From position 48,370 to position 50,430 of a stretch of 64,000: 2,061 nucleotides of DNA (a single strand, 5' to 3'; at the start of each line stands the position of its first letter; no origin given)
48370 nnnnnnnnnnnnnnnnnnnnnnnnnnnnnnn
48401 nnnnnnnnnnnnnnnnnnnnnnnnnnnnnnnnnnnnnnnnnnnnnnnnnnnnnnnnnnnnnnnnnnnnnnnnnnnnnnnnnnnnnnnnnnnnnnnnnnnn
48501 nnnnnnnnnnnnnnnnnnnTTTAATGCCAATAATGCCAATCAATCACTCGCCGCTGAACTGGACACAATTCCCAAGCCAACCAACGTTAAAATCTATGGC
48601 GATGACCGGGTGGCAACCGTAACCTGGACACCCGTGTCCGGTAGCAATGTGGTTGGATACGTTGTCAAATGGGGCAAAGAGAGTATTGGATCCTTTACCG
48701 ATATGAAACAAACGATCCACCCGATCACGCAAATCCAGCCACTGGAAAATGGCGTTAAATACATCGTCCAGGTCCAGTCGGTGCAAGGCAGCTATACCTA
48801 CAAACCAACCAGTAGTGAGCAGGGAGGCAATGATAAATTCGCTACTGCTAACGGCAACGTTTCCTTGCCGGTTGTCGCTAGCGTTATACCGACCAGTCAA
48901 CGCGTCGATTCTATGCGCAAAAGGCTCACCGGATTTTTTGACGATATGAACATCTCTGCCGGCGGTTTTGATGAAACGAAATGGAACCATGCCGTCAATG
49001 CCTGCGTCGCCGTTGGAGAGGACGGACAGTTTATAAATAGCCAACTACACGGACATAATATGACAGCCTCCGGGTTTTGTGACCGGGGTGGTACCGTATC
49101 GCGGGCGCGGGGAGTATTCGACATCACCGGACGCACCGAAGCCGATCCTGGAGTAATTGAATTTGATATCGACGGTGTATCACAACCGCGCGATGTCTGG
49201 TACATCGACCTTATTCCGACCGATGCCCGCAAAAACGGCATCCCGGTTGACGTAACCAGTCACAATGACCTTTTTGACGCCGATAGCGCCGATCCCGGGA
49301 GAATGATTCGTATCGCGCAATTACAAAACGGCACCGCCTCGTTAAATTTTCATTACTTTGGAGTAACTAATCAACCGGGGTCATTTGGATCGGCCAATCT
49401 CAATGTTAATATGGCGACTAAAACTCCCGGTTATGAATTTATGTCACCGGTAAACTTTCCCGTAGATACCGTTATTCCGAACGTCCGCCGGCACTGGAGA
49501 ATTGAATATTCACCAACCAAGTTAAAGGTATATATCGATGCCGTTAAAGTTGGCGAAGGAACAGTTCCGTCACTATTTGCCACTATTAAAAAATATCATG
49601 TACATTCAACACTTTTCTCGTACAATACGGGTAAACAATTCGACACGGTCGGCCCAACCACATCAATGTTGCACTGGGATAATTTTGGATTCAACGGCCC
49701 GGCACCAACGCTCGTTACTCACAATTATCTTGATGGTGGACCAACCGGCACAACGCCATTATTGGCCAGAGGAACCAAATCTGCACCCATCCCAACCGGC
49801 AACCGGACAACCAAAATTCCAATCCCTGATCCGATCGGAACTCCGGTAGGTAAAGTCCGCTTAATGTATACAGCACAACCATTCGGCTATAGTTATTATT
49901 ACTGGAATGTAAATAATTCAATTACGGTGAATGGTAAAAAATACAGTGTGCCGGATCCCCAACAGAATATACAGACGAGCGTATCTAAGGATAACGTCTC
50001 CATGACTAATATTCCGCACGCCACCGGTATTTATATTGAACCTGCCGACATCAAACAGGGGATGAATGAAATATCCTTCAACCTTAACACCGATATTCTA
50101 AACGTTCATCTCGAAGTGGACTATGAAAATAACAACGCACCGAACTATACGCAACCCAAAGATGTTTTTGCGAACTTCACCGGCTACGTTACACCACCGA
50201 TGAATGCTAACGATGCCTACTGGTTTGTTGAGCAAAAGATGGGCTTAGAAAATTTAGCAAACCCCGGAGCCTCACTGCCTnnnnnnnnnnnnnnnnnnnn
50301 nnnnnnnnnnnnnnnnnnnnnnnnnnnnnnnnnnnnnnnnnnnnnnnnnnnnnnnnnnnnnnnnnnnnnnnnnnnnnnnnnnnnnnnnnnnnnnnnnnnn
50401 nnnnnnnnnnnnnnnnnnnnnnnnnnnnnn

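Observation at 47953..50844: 963-aa surface protein with Pro/Thr/Ser-rich linker and CBM-like C-terminus as a candidate O-glycosylation substrate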

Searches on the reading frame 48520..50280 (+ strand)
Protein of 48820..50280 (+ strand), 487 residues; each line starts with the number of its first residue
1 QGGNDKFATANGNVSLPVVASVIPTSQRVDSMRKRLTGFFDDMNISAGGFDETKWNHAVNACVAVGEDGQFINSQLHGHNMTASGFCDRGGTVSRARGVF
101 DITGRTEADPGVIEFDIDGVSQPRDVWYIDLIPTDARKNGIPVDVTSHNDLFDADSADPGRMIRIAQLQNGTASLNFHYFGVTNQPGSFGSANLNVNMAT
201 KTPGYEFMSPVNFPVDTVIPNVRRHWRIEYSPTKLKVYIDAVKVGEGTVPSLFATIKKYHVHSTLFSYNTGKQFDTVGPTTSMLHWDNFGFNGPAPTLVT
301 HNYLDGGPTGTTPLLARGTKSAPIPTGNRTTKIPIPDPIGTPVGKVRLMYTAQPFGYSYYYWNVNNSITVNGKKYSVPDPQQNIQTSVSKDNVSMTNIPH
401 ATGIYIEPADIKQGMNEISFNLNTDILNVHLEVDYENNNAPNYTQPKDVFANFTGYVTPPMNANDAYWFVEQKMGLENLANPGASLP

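Call 16: find_related_loci(query=A1, collection=genome_contigs, flank=10000)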
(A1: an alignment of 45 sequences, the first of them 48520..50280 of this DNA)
Query A1 (587 aa) in genome_contigs; peptide patterns used: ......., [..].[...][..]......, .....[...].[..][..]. (x = any residue, [..] = any of these).
178 stretches matched a pattern; 130 encode a relative of the query (tblastn E <= 1e-3); the best 80 are kept; 80 distinct loci.
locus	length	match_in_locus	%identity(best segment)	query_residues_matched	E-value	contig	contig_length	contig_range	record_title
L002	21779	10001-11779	65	1-585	0e+0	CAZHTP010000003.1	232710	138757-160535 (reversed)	MAG TPA_asm: uncultured Gammaproteobacteria bacterium isolate SRP192515_co2_50 genome assembly, contig: NODE_21_length_2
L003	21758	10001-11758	47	16-576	2e-169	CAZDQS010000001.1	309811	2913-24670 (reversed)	MAG TPA_asm: uncultured Candidatus Saccharibacteria bacterium isolate SRP144015_co1_47 genome assembly, contig: NODE_14_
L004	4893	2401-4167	46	16-576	1e-159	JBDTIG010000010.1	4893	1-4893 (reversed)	MAG: Candidatus Saccharimonas sp. isolate cluster2_bin.293 k127_5626710, whole genome shotgun sequence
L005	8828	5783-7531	46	16-576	4e-150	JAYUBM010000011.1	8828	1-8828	MAG: bacterium isolate GFS_6762 GFS_6762_10, whole genome shotgun sequence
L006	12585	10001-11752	45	16-576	2e-150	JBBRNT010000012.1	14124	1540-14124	MAG: Candidatus Saccharimonadia bacterium isolate La1_metabat2.191 LA1C_B2.191_k141_2862293L_14124_cov_14.1253, whole ge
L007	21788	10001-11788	41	16-581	3e-145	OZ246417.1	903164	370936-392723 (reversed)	MAG: uncultured Candidatus Saccharibacteria bacterium isolate binchicken_co179_116 genome assembly, chromosome: 1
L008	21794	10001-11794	43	9-576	4e-142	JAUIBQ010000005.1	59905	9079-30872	MAG: bacterium isolate 6_bin.47 NODE_685_length_59905_cov_1.216183, whole genome shotgun sequence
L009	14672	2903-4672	43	16-576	7e-138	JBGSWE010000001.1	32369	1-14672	MAG: Candidatus Saccharimonadales bacterium isolate JTS-AC474 k141_2291652, whole genome shotgun sequence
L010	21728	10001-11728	42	13-583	2e-137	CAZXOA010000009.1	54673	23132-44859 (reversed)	MAG TPA_asm: uncultured Candidatus Saccharibacteria bacterium isolate SRP344714_co1_350 genome assembly, contig: NODE_13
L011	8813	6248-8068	43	16-576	1e-136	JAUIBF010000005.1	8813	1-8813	MAG: bacterium isolate 6_bin.26 NODE_7758_length_8813_cov_2.290352, whole genome shotgun sequence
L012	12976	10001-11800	41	16-576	1e-129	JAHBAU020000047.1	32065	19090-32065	MAG: Candidatus Saccharibacteria bacterium isolate AQU-11 c_000000088457, whole genome shotgun sequence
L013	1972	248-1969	42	6-536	3e-137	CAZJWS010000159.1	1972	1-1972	MAG TPA_asm: uncultured Candidatus Saccharibacteria bacterium isolate SRP344714_co1_384 genome assembly, contig: NODE_95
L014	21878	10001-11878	38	17-576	3e-120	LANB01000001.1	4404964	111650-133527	Cellvibrionaceae bacterium 1162T.S.0a.05 H152DRAFT_scaffold00001.1_C, whole genome shotgun sequence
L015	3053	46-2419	41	6-576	3e-113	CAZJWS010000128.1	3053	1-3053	MAG TPA_asm: uncultured Candidatus Saccharibacteria bacterium isolate SRP344714_co1_384 genome assembly, contig: NODE_52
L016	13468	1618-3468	35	15-580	6e-103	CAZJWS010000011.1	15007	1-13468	MAG TPA_asm: uncultured Candidatus Saccharibacteria bacterium isolate SRP344714_co1_384 genome assembly, contig: NODE_73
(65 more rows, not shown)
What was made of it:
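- The family is multi-copy in episymbiotic Saccharibacteria and is present in Bdellovibrionia, Myxococcales, Lysobacterales and Saprospiraceae (call 16).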

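Call 22: predict_structure(alignment_id=A1)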
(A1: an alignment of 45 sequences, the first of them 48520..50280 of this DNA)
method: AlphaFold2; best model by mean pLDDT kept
length: 587 residues; sequences in the alignment: 45
mean_pLDDT: 92.9   pTM: 0.92
mean pLDDT of the five models: 92.9, 91.4, 90.6, 90.1, 89.6
residues with pLDDT >= 90: 509; 70-90: 55; 50-70: 11; < 50: 12
segments of 3 or more residues with pLDDT < 50: 1-9, 585-587
pLDDT, mean of each block of 10 residues (from residue 1): 40 92 97 97 96 95 97 97 98 91 93 96 97 94 91 96 96 93 95 97 97 97 95 94 90 81 93 92 91 95 94 95 97 98 98 96 95 89 96 95 98 94 96 97 97 95 97 96 76 89 97 98 97 97 97 93 94 86 50
secondary structure, 60 per line:
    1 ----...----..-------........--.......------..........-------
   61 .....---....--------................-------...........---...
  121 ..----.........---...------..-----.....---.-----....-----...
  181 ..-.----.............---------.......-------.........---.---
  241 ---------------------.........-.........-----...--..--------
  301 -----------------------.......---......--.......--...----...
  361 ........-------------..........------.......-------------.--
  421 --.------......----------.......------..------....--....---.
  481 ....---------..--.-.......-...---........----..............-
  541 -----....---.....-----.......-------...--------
elements in order: E21-28 E31-37 E44-53 E61-65 E69-72 E81-96 E104-114 E118-122 H127-135 E139-141 E155-159 E169-172 E178-182 E189-201 E211-217 E225-233 E262-270 E272-280 E286-288 E324-330 E334-339 E342-348 E358-368 E382-391 E398-404 E430-435 E446-452 E467-470 E473-476 H480-483 E500-506 E514-521 E526-536 H546-549 H553-557 H563-569
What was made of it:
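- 48574..48867 (+): Fibronectin type III domain (aa ~208-305). It is a beta-sandwich in the model (call 22).
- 49753..50268 (+): Second conserved core part: beta-sandwich (aa ~610-730) plus short helices ending in the family motif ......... Model of aa 190-776, pLDDT 92.9 (call 22).
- On Fibronectin type III domain: Model strands 21-114 (call 22).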

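Call 24: search_protein_representatives(protein=window:48820-50280:+)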
Query: 487 residues. Proteins with E-value up to 0.001 (for the whole library): 151; up to 1e-10: 128; up to 1e-30: 87. The best 150 are listed.
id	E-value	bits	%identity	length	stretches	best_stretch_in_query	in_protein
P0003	8.2e-241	816.3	71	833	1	1-486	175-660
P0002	5.2e-209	711.4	65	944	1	1-484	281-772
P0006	6.2e-200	681.5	64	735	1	1-485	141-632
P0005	5.5e-182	622.3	60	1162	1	1-487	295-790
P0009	2.2e-177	607.1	60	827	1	1-484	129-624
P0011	1.1e-173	594.9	59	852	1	5-477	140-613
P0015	2.1e-151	521.4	51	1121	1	3-483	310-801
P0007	1.5e-146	505.4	55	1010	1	1-477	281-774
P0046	2.3e-129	448.7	49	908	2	9-478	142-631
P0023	1.1e-127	443.1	49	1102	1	4-478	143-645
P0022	1.8e-124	432.6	51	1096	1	2-478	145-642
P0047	1.1e-122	426.8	59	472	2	197-480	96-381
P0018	1.8e-122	426.0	48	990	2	205-477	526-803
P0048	1.3e-120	419.8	48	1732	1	8-482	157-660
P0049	3.3e-117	408.6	46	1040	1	6-484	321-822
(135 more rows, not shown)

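Call 27: fold_search(model_id=the predicted structure, library=pdb)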
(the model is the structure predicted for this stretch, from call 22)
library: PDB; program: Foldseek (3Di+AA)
matches with E <= 10: 1806; with E <= 0.001: 307
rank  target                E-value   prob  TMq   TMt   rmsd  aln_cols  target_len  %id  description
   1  4bpz_B                1.9e-07  1.00  0.30  0.63   5.9       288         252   12  Crystal structure of lamA_E269S from Zobellia galactanivorans in complex with a trisaccharide of 1,3-1,4-beta-D-glucan (released 2013-12-18)
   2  4bow_A                2.5e-07  1.00  0.28  0.59   6.8       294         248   10  Crystal structure of LamA_E269S from Z. galactanivorans in complex with laminaritriose and laminaritetraose (released 2013-12-18)
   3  4bpz_A                4.0e-07  1.00  0.28  0.59   6.1       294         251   10  Crystal structure of lamA_E269S from Zobellia galactanivorans in complex with a trisaccharide of 1,3-1,4-beta-D-glucan (released 2013-12-18)
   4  4bq1_A                5.2e-07  1.00  0.28  0.59   6.1       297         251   11  Crystal structure of of LamAcat from Zobellia galactanivorans (released 2013-12-18)
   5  1u0a_A                6.0e-07  1.00  0.27  0.67   5.5       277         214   10  Crystal structure of the engineered beta-1,3-1,4-endoglucanase H(A16-M) in complex with beta-glucan tetrasaccharide (released 2005-09-06)
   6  1byh_A                7.5e-07  1.00  0.27  0.64   5.6       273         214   10  MOLECULAR AND ACTIVE-SITE STRUCTURE OF A BACILLUS (1-3,1-4)-BETA-GLUCANASE (released 1993-10-31)
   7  9n6a                  1.1e-06  1.00  0.25  0.38  22.4       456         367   12  GP23 C-termimal receptor binding domain from TM4 phage (released 2026-02-18)
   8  1gbg                  1.3e-06  1.00  0.26  0.65   5.3       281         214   11  BACILLUS LICHENIFORMIS BETA-GLUCANASE (released 1995-12-07)
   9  6rpy                  1.6e-06  1.00  0.15  0.30  18.9       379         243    9  Cytokine receptor-like factor 3 C-terminus residues 174-442: Hg-SAD derivative (released 2020-03-25)
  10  5zu5                  1.6e-06  1.00  0.24  0.28  19.0       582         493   10  Crystal structure of a full length alginate lyase with CBM domain (released 2018-06-27)
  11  8xph_A                2.2e-06  1.00  0.23  0.46   9.9       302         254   10  Marine Planctomycetes laminarinase PtLam (released 2024-08-28)
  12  5mqr                  2.2e-06  1.00  0.23  0.13  20.7       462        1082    9  Sialidase BT_1020 (released 2017-03-22)
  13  6rpx                  2.7e-06  1.00  0.17  0.31  18.8       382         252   10  Cytokine receptor-like factor 3 C-terminus residues 174-442: native (released 2020-03-25)
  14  7w12_A                3.0e-06  1.00  0.26  0.30  20.5       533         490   10  Complex structure of alginate lyase AlyB-OU02 with G9 (released 2022-11-16)
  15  6rpz                  3.0e-06  1.00  0.17  0.32  18.8       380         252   10  Cytokine receptor-like factor 3 C-terminus residues 174-442: native collected with 1.7A wavelength (released 2020-03-25)
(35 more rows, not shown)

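Call 66: search_protein_families(library=pfam, alignment_id=A3, max_evalue=0.0001)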
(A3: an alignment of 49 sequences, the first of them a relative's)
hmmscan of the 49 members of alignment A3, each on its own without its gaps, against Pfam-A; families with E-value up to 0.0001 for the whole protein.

A. member 1, P0127 (2228 aa): 9 families
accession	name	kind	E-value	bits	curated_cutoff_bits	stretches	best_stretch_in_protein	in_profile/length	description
PF07679.22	I-set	-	5.5e-15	55.6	23.7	0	772-807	3-38/90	Immunoglobulin I-set domain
PF02368.24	Big_2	-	2.9e-12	46.8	22.8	0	873-948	4-78/79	Bacterial Ig-like domain (group 2)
PF13472.12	Lipase_GDSL_2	-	6.1e-09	37.1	32.9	1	594-749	1-177/178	GDSL-like Lipase/Acylhydrolase family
PF16656.11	Pur_ac_phosph_N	-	7.2e-09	36.5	30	1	141-209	6-83/93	Purple acid Phosphatase, N-terminal domain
PF15902.12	Sortilin-Vps10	-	5e-08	32.6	33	0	1191-1294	3-101/446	Sortilin, neurotensin receptor 3,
PF14870.12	PSII_BNR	-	1.2e-05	25.2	27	0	1104-1182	81-158/303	Photosynthesis system II assembly factor YCF48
PF13088.12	BNR_2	-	3.6e-05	23.7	31.4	0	1105-1226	81-210/277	BNR repeat-like domain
PF02012.26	BNR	-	4.5e-05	23.3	27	0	1193-1202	2-11/12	BNR/Asp-box repeat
PF13927.12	Ig_3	-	6.1e-05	23.9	30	0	771-809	5-41/78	Immunoglobulin domain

B. families by the number of members that match (of 49 scanned): 24 families
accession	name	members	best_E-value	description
PF00041.27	fn3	15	7.5e-17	Fibronectin type III domain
PF17957.7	Big_7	6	1.3e-70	Bacterial Ig domain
PF19077.6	Big_13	5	4.1e-12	Bacterial Ig-like domain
PF00404.24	Dockerin_1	5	1.8e-07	Dockerin type I domain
PF07691.17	PA14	2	6.1e-31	PA14 domain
PF16841.11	CBM60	2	1.2e-18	Ca-dependent carbohydrate-binding module xylan-binding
PF07679.22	I-set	2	5.5e-15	Immunoglobulin I-set domain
PF15902.12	Sortilin-Vps10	2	3.9e-09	Sortilin, neurotensin receptor 3,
PF13472.12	Lipase_GDSL_2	2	6.1e-09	GDSL-like Lipase/Acylhydrolase family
PF13620.12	CarboxypepD_reg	2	4.1e-07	Carboxypeptidase regulatory-like domain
PF14870.12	PSII_BNR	2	1.2e-05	Photosynthesis system II assembly factor YCF48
PF07495.19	Y_Y_Y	2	1.6e-05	Y_Y_Y domain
PF11721.14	Malectin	1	4.4e-20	Malectin domain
PF02368.24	Big_2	1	2.9e-12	Bacterial Ig-like domain (group 2)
PF00657.28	Lipase_GDSL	1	1.7e-10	GDSL-like Lipase/Acylhydrolase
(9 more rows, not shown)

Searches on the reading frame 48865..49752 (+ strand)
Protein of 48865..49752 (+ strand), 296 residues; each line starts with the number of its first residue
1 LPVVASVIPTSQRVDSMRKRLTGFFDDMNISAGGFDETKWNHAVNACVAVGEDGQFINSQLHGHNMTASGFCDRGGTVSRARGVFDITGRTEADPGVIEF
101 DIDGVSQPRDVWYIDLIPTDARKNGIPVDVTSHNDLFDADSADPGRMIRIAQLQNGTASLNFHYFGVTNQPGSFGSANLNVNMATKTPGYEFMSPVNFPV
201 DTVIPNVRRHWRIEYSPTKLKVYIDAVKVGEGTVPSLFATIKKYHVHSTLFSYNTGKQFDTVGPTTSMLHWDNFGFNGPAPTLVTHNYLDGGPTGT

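Call 47: predict_structure(alignment_id=A2)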
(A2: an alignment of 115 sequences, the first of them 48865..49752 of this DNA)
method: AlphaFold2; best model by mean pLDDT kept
length: 296 residues; sequences in the alignment: 115
mean_pLDDT: 94.0   pTM: 0.92
mean pLDDT of the five models: 94.0, 94.1, 93.4, 93.3, 93.3
residues with pLDDT >= 90: 255; 70-90: 36; 50-70: 5; < 50: 0
segments of 3 or more residues with pLDDT < 50: none
pLDDT, mean of each block of 10 residues (from residue 1): 81 95 97 96 97 96 96 97 98 98 94 98 96 95 98 90 97 96 94 85 93 98 97 98 99 87 90 98 88 68
secondary structure, 60 per line:
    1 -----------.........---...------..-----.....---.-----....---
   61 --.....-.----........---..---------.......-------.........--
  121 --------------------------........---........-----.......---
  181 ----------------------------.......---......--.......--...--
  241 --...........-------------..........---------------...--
elements in order: H12-20 E24-26 E40-44 E54-57 E63-67 E74-81 E96-102 E110-118 E147-154 E158-165 E171-177 E209-215 E219-224 E227-233 E243-253 E267-276

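Call 49: fold_search(model_id=the predicted structure, library=pdb)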
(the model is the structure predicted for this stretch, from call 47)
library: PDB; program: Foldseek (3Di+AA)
matches with E <= 10: 1480; with E <= 0.001: 199
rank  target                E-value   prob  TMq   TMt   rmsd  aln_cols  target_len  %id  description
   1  4bpz_B                1.6e-09  1.00  0.56  0.64   6.4       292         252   12  Crystal structure of lamA_E269S from Zobellia galactanivorans in complex with a trisaccharide of 1,3-1,4-beta-D-glucan (released 2013-12-18)
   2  4bpz_A                3.3e-09  1.00  0.54  0.62   6.5       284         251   11  Crystal structure of lamA_E269S from Zobellia galactanivorans in complex with a trisaccharide of 1,3-1,4-beta-D-glucan (released 2013-12-18)
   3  4bq1_A                6.6e-09  1.00  0.54  0.62   6.6       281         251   11  Crystal structure of of LamAcat from Zobellia galactanivorans (released 2013-12-18)
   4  4bow_A                7.4e-09  1.00  0.53  0.61   6.6       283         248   11  Crystal structure of LamA_E269S from Z. galactanivorans in complex with laminaritriose and laminaritetraose (released 2013-12-18)
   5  8xph_A                9.7e-09  1.00  0.48  0.55   6.6       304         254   11  Marine Planctomycetes laminarinase PtLam (released 2024-08-28)
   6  1u0a_A                1.2e-08  1.00  0.51  0.69   5.6       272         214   11  Crystal structure of the engineered beta-1,3-1,4-endoglucanase H(A16-M) in complex with beta-glucan tetrasaccharide (released 2005-09-06)
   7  3o5s                  1.9e-08  1.00  0.43  0.58   8.6       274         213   11  Crystal Structure of the endo-beta-1,3-1,4 glucanase from Bacillus subtilis (strain 168) (released 2011-07-13)
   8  1gbg                  2.9e-08  1.00  0.47  0.62   6.3       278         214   10  BACILLUS LICHENIFORMIS BETA-GLUCANASE (released 1995-12-07)
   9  3wvj_B                3.8e-08  1.00  0.45  0.58   6.9       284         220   13  The crystal structure of native glycosidic hydrolase (released 2015-06-24)
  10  3i4i_A                5.3e-08  1.00  0.46  0.61   6.4       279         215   10  Crystal structure of a prokaryotic beta-1,3-1,4-glucanase (lichenase) derived from a mouse hindgut metagenome (released 2010-07-21)
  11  3wvj_A                7.8e-08  1.00  0.44  0.58   8.5       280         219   11  The crystal structure of native glycosidic hydrolase (released 2015-06-24)
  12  1byh_A                9.1e-08  1.00  0.49  0.64   5.6       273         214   12  MOLECULAR AND ACTIVE-SITE STRUCTURE OF A BACILLUS (1-3,1-4)-BETA-GLUCANASE (released 1993-10-31)
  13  7kr6_AAA              9.7e-08  1.00  0.46  0.56   5.9       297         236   14  Glycoside hydrolase family 16 endo-glucanase from Bacteroides ovatus in complex with G4G3G-2F-DNP (released 2021-05-19)
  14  1mac_A                1.4e-07  1.00  0.48  0.65   5.8       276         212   10  CRYSTAL STRUCTURE AND SITE-DIRECTED MUTAGENESIS OF BACILLUS MACERANS ENDO-1,3-1,4-BETA-GLUCANASE (released 1995-02-27)
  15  3i4i_B                1.6e-07  1.00  0.44  0.59   6.7       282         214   10  Crystal structure of a prokaryotic beta-1,3-1,4-glucanase (lichenase) derived from a mouse hindgut metagenome (released 2010-07-21)
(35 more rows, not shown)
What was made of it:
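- Closest known: GH16 glycoside hydrolases. Same: Same beta-jelly-roll fold (Foldseek E 1.6e-9, TM 0.55-0.69; call 49).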
